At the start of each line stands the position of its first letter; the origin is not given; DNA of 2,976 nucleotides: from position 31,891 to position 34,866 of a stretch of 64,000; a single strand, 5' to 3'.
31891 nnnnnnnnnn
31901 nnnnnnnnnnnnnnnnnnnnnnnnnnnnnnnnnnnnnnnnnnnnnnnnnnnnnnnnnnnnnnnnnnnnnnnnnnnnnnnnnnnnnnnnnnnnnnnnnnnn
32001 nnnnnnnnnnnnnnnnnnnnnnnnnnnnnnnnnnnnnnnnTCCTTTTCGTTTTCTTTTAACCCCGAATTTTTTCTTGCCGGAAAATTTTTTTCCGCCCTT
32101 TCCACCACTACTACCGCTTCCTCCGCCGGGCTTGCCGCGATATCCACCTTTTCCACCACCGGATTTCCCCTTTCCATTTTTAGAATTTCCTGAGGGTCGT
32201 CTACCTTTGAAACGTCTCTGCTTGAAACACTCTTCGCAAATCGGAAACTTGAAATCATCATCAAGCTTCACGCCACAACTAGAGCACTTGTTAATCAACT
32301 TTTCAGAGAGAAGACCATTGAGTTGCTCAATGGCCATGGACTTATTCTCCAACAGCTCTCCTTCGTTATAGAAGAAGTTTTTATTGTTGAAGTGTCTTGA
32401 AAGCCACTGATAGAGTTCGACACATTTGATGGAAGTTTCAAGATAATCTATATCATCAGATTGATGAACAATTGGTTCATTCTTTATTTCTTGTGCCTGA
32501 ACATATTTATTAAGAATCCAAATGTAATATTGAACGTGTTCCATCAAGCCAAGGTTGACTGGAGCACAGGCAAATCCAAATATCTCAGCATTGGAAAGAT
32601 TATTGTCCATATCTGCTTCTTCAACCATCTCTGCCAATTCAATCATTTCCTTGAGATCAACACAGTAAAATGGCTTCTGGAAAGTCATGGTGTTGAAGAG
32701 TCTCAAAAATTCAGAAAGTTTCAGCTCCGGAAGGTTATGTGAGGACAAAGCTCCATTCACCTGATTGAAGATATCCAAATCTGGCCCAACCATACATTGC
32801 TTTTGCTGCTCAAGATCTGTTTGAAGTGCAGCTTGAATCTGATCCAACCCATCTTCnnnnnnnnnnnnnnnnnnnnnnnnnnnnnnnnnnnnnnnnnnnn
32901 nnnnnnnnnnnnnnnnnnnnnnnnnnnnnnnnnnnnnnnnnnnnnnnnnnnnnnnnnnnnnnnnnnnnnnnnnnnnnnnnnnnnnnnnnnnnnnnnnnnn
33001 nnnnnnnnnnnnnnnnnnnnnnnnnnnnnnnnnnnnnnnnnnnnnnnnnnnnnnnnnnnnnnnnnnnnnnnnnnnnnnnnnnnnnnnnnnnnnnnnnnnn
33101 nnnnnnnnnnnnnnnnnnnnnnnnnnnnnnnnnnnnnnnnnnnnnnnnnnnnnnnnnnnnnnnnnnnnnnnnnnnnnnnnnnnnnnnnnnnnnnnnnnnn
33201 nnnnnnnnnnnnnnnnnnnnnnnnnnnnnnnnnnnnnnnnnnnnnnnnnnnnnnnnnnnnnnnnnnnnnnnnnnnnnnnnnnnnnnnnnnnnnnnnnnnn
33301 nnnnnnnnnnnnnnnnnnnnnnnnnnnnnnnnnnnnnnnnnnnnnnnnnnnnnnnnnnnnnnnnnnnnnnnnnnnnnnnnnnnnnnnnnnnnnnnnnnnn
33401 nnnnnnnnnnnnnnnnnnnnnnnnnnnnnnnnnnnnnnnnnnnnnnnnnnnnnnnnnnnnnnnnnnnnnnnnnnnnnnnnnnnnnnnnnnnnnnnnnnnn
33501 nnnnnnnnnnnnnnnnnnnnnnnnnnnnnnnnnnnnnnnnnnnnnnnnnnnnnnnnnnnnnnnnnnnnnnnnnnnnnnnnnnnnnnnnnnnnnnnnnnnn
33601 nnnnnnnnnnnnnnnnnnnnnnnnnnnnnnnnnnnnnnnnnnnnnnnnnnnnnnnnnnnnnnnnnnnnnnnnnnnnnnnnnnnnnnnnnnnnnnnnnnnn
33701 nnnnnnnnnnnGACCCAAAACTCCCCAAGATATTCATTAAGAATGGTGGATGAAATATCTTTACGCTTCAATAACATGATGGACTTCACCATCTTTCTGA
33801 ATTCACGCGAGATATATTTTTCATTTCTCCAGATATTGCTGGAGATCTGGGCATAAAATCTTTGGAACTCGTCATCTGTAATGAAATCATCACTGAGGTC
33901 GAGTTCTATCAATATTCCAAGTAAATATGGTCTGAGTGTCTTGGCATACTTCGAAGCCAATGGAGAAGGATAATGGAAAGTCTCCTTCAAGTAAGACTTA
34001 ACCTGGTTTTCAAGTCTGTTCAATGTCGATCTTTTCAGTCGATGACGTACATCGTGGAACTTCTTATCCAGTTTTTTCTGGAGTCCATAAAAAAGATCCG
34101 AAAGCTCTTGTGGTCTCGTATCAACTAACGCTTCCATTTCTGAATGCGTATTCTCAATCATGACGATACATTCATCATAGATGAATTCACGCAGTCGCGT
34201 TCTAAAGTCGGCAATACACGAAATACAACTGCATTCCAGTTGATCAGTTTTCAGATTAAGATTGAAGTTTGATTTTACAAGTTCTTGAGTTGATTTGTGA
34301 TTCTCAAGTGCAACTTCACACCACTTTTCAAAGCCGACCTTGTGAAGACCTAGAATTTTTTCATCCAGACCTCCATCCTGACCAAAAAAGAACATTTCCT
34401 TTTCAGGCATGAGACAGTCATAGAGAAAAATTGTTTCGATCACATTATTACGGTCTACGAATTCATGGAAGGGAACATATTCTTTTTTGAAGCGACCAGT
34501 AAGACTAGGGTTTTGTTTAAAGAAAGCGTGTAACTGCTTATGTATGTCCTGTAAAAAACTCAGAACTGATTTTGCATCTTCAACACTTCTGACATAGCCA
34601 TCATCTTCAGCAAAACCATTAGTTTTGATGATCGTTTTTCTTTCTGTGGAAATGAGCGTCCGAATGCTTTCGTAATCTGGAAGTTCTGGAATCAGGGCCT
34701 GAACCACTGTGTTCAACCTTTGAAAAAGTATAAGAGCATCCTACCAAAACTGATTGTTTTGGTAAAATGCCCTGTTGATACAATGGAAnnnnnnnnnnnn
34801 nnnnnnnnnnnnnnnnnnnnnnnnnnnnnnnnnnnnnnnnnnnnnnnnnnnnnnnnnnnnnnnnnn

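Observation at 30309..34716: SUV3-type (mitochondrial degradosome-like) RNA helicase in an ATGA-coupled operon with DUF455-like and ATP-grasp-like genes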

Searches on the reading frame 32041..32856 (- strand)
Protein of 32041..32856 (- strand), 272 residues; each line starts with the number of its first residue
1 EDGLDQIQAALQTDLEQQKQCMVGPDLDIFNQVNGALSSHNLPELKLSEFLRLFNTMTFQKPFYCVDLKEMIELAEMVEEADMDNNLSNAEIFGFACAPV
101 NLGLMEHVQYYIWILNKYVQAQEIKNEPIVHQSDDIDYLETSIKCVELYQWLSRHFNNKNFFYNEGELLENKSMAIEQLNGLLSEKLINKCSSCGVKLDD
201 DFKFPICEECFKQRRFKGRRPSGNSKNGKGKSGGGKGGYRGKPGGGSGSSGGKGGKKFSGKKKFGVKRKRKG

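Call 65: search_protein_families(library=pfam, proteins=[window:32041-32856:-], max_evalue=5)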
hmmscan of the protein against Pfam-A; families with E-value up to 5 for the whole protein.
window:32041-32856:- (272 aa): 2 families
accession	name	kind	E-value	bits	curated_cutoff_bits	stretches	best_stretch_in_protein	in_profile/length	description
PF12513.15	SUV3_C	-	0.0024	18.1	27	1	138-171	3-34/48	ATP-dependent RNA helicase SUV3 C-terminal domain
PF24460.1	DUF7575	-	1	9.2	28.5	1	190-204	5-19/28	Domain of unknown function (DUF7575)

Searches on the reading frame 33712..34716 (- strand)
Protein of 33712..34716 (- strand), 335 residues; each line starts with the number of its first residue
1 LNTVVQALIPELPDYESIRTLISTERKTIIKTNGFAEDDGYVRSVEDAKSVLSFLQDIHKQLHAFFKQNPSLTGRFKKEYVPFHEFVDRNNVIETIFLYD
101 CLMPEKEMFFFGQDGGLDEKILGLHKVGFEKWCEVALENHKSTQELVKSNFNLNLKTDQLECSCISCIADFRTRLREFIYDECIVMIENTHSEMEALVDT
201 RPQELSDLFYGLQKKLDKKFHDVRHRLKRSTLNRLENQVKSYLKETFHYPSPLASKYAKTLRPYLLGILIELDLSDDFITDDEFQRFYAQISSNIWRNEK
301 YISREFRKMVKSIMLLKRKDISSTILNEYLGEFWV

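Call 65: search_protein_families(library=pfam, proteins=[window:33712-34716:-], max_evalue=5)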
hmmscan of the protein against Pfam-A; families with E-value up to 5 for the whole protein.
window:33712-34716:- (335 aa): 3 families
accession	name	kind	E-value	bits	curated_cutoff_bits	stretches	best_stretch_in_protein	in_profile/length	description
PF20400.3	BAR_4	-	0.0074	16.5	27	1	224-319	63-159/192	BAR-like domain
PF14643.11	DUF4455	-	0.029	13.4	30.4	1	179-245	355-421/469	Domain of unknown function (DUF4455)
PF18899.5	DUF5655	-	0.037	14.5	24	1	54-84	11-42/109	Domain of unknown function (DUF5655)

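Call 77: search_solved_structures(query=window:33712-34716:-, max_evalue=10)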
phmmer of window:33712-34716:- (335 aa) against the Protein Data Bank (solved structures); distinct sequences matched with E-value up to 10: 0.
